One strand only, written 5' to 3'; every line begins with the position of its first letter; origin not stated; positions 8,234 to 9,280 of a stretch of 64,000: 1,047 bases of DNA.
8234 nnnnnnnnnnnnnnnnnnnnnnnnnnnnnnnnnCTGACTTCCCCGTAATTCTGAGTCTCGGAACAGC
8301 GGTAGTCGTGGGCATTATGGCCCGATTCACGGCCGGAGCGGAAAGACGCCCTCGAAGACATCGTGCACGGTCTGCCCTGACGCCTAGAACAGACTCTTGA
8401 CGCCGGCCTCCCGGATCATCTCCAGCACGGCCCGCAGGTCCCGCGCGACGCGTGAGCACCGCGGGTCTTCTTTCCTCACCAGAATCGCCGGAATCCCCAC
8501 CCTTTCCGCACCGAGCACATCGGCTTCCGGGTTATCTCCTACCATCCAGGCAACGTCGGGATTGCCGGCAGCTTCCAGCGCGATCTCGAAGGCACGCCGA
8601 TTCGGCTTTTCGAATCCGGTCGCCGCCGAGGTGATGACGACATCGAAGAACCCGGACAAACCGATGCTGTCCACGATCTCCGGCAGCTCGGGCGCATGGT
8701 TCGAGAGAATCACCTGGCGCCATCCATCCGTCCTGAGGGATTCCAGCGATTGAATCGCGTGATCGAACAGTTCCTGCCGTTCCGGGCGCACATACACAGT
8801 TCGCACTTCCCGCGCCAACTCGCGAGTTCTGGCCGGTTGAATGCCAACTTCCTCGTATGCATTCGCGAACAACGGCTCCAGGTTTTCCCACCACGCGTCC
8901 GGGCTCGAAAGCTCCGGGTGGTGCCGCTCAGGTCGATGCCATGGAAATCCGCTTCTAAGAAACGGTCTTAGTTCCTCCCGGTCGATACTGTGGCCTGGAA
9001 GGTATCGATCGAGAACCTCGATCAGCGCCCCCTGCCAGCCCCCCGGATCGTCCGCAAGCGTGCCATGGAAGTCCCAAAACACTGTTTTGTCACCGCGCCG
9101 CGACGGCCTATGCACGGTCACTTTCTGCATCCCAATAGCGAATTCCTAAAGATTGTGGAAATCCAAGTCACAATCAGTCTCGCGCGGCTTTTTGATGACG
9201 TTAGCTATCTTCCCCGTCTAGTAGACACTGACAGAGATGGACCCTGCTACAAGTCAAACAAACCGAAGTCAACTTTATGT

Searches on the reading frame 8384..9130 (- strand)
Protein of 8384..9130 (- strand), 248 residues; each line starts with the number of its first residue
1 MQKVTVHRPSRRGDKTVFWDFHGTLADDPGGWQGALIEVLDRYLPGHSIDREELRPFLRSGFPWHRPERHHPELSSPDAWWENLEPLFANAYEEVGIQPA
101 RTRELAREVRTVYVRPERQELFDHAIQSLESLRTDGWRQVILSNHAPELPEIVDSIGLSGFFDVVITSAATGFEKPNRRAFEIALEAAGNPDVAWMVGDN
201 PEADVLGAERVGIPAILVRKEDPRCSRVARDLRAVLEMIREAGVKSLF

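Call 55: search_protein_families(library=pfam, proteins=[window:8384-9130:-], max_evalue=0.0001)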
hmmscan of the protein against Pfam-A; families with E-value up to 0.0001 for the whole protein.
window:8384-9130:- (248 aa): 3 families
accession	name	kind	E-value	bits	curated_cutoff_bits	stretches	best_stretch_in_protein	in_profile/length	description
PF00702.32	Hydrolase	-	1.8e-19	71.3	26.4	1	15-212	2-191/191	haloacid dehalogenase-like hydrolase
PF13419.12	HAD_2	-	1.4e-14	55.1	23.8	1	93-218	50-178/178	Haloacid dehalogenase-like hydrolase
PF13242.12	Hydrolase_like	-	4.1e-11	43.1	22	1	174-221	3-51/75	HAD-hyrolase-like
